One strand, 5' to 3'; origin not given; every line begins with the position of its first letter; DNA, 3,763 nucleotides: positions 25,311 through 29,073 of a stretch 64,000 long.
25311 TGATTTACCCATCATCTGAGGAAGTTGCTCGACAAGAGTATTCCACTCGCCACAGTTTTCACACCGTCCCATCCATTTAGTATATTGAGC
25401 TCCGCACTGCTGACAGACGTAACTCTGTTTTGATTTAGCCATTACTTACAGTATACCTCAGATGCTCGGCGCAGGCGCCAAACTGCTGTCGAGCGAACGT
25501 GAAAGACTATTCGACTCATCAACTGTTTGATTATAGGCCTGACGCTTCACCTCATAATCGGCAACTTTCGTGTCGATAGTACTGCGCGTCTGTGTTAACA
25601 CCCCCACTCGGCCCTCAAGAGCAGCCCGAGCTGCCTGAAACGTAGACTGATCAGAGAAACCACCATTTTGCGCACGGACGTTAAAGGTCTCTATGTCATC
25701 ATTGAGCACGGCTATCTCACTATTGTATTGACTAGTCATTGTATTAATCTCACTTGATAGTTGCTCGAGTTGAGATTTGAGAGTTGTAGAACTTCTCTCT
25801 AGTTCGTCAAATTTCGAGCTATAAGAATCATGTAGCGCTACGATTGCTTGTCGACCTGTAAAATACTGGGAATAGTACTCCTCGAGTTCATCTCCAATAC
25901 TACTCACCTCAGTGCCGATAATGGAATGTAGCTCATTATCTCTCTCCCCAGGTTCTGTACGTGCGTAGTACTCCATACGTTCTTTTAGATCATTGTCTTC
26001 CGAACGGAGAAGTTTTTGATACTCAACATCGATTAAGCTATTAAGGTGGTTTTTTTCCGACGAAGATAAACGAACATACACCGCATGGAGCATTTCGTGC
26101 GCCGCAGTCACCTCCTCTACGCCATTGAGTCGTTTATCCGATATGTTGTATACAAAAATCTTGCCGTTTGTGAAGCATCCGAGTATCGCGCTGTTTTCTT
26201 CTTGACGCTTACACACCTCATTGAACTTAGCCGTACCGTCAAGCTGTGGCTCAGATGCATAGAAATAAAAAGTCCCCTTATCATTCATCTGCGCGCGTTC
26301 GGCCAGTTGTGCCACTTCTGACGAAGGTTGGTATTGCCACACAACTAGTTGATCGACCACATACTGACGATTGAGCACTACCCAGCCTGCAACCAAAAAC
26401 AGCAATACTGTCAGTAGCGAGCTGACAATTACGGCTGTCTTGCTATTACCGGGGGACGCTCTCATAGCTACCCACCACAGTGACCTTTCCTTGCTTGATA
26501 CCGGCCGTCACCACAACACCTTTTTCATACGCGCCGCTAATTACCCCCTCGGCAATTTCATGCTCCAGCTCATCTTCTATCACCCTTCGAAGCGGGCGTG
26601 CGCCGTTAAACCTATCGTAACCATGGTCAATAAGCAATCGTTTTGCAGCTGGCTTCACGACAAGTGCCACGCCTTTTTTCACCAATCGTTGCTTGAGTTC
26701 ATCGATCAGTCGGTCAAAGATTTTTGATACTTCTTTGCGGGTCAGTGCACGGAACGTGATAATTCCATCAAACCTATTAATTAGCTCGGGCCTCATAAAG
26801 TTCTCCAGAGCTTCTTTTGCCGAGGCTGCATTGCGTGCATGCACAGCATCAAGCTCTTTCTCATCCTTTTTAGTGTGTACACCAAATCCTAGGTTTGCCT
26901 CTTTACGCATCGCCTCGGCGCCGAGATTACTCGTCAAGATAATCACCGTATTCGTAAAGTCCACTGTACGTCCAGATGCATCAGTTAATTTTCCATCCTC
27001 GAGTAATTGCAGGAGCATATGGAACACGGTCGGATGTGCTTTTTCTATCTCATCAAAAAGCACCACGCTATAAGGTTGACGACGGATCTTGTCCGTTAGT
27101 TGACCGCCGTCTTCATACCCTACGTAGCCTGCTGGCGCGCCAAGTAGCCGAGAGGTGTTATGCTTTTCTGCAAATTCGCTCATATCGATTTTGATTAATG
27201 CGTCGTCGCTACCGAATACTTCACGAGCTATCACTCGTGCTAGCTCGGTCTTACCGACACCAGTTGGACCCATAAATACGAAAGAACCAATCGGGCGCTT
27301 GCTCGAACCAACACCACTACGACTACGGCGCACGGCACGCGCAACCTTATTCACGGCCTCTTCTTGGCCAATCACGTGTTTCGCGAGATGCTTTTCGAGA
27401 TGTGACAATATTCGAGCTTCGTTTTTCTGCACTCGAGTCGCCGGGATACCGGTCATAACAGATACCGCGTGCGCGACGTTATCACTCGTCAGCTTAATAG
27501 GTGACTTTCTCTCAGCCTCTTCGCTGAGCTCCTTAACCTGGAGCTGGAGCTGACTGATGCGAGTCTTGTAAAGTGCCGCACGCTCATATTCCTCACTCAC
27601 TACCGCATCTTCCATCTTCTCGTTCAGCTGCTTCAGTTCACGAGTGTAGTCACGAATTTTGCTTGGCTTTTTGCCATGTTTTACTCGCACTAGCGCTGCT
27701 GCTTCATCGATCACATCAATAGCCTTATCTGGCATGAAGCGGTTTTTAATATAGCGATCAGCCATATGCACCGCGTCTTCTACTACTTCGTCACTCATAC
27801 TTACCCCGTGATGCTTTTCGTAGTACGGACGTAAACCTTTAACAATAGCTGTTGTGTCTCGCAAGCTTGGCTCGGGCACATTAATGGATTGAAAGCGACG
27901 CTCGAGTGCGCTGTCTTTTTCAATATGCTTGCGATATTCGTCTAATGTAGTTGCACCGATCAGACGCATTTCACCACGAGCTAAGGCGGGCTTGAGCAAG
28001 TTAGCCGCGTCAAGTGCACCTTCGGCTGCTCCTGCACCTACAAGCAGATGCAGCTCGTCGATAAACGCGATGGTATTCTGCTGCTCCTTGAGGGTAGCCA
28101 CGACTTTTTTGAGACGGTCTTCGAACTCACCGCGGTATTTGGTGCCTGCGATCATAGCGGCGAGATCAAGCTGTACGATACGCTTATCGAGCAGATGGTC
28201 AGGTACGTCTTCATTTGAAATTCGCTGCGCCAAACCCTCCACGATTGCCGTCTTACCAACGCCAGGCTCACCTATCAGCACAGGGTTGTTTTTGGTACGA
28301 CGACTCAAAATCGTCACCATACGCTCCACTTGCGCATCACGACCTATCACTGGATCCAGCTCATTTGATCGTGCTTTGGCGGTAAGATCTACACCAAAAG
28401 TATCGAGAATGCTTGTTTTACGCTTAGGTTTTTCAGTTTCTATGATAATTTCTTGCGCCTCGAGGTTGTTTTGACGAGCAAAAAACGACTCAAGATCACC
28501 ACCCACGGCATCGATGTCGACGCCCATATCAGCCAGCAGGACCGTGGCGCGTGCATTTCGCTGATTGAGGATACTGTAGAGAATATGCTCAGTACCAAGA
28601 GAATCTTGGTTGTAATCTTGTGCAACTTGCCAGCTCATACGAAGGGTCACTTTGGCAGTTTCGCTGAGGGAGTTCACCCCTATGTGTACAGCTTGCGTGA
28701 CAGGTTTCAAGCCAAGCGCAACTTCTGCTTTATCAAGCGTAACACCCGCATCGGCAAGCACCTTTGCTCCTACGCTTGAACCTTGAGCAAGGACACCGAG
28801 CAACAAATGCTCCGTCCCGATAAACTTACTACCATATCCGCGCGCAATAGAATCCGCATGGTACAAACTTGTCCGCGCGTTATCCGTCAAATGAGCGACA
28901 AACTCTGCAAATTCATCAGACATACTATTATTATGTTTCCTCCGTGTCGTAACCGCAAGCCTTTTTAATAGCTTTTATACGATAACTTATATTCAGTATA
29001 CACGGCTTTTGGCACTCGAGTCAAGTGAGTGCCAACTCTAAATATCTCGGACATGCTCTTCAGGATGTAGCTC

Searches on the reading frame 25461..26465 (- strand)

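Call 69: search_protein_families(library=pfam, proteins=[window:25461-26465:-], max_evalue=0.0001)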
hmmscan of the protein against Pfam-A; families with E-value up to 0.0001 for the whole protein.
window:25461-26465:- (335 aa): 1 family
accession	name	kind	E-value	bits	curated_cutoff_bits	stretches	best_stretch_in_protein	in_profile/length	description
PF04011.17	LemA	-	5.5e-06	26.7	26.2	0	226-282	83-141/149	LemA family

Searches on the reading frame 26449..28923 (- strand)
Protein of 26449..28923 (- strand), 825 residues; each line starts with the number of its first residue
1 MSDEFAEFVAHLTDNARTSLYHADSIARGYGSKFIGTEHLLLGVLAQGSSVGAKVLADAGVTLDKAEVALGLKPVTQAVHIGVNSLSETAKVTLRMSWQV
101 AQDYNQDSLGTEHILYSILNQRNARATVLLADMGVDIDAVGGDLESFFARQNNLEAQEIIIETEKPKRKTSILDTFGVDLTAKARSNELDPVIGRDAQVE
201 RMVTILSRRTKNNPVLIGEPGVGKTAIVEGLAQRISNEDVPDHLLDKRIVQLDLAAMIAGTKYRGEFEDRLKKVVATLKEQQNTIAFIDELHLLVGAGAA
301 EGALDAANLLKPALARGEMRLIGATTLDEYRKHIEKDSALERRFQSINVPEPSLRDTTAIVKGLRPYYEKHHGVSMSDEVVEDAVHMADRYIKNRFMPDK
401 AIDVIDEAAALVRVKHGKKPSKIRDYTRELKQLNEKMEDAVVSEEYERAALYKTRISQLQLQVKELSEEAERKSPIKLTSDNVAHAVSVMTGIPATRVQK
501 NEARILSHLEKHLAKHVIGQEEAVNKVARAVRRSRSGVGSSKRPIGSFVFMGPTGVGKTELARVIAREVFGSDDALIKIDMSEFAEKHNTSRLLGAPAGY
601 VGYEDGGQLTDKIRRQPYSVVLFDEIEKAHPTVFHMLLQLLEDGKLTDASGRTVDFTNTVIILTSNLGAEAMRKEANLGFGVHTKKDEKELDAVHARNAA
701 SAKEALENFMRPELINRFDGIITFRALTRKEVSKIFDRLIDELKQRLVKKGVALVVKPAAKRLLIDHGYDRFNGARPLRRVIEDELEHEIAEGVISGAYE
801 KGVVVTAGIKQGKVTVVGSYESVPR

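Call 69: search_protein_families(library=pfam, proteins=[window:26449-28923:-], max_evalue=0.0001)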
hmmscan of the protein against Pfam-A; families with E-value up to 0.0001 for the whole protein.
window:26449-28923:- (825 aa): 17 families
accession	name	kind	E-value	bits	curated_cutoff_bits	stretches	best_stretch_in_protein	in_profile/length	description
PF07724.20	AAA_2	-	1.1e-60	204.9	27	1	543-719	1-164/166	AAA domain (Cdc48 subfamily)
PF17871.7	AAA_lid_9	-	4.7e-31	107.2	22.8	1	354-451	2-99/104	AAA lid domain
PF00004.35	AAA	-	3.5e-24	86.2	21.2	2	215-333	2-117/131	ATPase family associated with various cellular activities (AAA)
PF02861.25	Clp_N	-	2e-21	76.3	20.7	2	23-68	1-46/53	Clp amino terminal domain, pathogenicity island component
PF10431.15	ClpB_D2-small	-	2.9e-19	69.3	21.9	1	727-806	1-80/81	C-terminal, D2-small domain, of ClpB protein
PF07728.20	AAA_5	-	6.2e-15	55.9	22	1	548-668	2-124/139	AAA domain (dynein-related subfamily)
PF13191.12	AAA_16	-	1.7e-12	48.6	32.6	1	192-292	2-142/167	AAA ATPase domain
PF00158.32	Sigma54_activat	-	6.3e-11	42.7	20.2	1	547-672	24-148/168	Sigma-54 interaction domain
PF13401.12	AAA_22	-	2.1e-09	38.2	27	0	209-305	3-106/130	AAA domain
PF02151.25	UVR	-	1.2e-07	31.7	21.5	1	428-461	2-35/36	UvrB/uvrC motif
PF05496.18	RuvB_N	-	5.2e-07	30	27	0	515-569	7-57/159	Holliday junction DNA helicase RuvB P-loop domain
PF20720.3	nSTAND3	-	1.1e-06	28.9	27.2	0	210-239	16-45/155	Novel STAND NTPase 3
PF05621.17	TniB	-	1.2e-06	28.6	22.4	0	212-351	36-186/189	Bacterial TniB protein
PF13238.12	AAA_18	-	8.1e-06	26.8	29.4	0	550-592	3-39/128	AAA domain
PF13173.12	AAA_14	-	1.5e-05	25.4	27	0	549-644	6-88/129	AAA domain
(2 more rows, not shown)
